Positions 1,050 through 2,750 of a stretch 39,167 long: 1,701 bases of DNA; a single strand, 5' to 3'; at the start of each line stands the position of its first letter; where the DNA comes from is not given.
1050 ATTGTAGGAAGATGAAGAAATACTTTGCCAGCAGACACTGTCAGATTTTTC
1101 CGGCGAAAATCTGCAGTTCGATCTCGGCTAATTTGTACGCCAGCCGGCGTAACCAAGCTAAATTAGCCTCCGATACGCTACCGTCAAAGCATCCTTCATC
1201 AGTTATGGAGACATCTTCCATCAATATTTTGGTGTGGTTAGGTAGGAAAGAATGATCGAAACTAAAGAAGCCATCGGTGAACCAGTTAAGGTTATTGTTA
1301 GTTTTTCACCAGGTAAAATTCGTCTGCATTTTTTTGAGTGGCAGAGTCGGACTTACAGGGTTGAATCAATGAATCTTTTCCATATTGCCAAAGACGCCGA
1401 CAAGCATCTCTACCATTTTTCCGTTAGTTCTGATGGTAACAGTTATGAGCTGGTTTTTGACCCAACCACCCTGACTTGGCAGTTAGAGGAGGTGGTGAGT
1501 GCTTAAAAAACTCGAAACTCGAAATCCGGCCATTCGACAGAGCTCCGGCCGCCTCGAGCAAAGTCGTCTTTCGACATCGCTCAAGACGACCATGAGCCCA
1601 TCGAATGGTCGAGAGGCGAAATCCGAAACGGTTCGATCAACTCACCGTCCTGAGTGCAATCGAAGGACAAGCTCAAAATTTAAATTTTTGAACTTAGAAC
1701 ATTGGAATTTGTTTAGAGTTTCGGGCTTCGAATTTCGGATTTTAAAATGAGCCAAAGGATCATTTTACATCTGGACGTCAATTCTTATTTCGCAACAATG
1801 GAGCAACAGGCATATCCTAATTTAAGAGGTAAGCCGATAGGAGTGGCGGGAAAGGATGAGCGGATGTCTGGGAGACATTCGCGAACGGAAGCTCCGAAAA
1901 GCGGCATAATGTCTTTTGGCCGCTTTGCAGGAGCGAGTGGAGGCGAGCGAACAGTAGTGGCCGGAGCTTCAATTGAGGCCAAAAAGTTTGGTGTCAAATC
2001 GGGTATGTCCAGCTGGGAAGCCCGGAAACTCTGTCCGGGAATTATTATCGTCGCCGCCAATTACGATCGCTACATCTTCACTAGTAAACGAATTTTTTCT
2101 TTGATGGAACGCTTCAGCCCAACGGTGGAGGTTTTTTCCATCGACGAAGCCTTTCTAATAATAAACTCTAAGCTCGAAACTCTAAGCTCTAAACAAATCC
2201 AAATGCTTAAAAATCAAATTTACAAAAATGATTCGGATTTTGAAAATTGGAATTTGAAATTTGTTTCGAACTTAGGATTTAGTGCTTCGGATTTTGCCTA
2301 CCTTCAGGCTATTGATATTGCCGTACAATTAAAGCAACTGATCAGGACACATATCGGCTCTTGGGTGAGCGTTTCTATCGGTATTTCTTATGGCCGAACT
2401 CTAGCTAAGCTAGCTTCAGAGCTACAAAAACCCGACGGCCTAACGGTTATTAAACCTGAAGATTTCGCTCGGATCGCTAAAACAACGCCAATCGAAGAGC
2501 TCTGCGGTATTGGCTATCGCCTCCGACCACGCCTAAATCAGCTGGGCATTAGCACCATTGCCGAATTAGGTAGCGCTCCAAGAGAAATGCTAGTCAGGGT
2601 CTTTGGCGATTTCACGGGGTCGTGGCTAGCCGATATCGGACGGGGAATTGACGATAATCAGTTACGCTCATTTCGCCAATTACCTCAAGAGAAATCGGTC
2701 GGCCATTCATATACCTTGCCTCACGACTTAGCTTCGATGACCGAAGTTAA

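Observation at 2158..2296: Palindromic AT-rich element inserted in frame inside dinB, analogous to Rickettsia palindromic elements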

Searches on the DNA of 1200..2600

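Call 6: search_rna_families(source=window, start=1200, end=2600, threshold=evalue, max_evalue=10)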
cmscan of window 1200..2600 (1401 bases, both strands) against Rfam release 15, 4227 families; matches with E-value up to 10: 16.
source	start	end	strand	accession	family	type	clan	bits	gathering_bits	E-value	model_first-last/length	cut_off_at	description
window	2163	2294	+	RF04205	MIR2606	Gene; miRNA;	-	26.6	139.7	0.25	1-165/165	no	MIR2606 microRNA precursor family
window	2163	2294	-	RF03940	MIR9563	Gene; miRNA;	-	21.6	90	0.38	1-127/127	no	MIR9563 microRNA precursor family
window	2168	2287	-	RF04130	MIR7996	Gene; miRNA;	-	20.4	119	0.86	1-190/190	no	MIR7996 microRNA precursor family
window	2163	2294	+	RF03940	MIR9563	Gene; miRNA;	-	20.2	90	0.87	1-127/127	no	MIR9563 microRNA precursor family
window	2120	2222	-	RF01260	snR11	Gene; snRNA; snoRNA; HACA-box;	CL00022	18.6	42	0.067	38-144/260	no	Small nucleolar RNA snR11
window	2172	2285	+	RF04213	MIR7807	Gene; miRNA;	-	17.9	90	1.9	1-134/134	no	MIR7807 microRNA precursor family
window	2167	2224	-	RF03653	mir-971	Gene; miRNA;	-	17.9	53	1.9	13-65/77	no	mir-971 microRNA precursor family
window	1338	1391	-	RF00331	snoZ169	Gene; snRNA; snoRNA; CD-box;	-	17.4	55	9.8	1-69/69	no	Small nucleolar RNA Z169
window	1990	2133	-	RF02110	DLEU2_6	Gene; lncRNA;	-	17.3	60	2.6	1-135/135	no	Deleted in lymphocytic leukemia 2 conserved region 6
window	2170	2287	+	RF04134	MIR7504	Gene; miRNA;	-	17.3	83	9.6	1-124/124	no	MIR7504 microRNA precursor family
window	2172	2289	-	RF04211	MIR5185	Gene; miRNA;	-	16.4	101.7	5.7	1-111/111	no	MIR5185 microRNA precursor family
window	2199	2277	+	RF00823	lsy-6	Gene; miRNA;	-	15.2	60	8.1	1-74/74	no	lsy-6 microRNA precursor family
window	1434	1545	+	RF02474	GlsR5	Gene; snRNA; snoRNA; CD-box;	-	14.9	100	1.9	1-89/89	no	Small nucleolar RNA GlsR5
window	2162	2288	+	RF04128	MIR8562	Gene; miRNA;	-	14.7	211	9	61-189/242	no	MIR8562 microRNA precursor family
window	2163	2294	+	RF04209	MIR7533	Gene; miRNA;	-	13.7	230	9.3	52-198/249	no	MIR7533 microRNA precursor family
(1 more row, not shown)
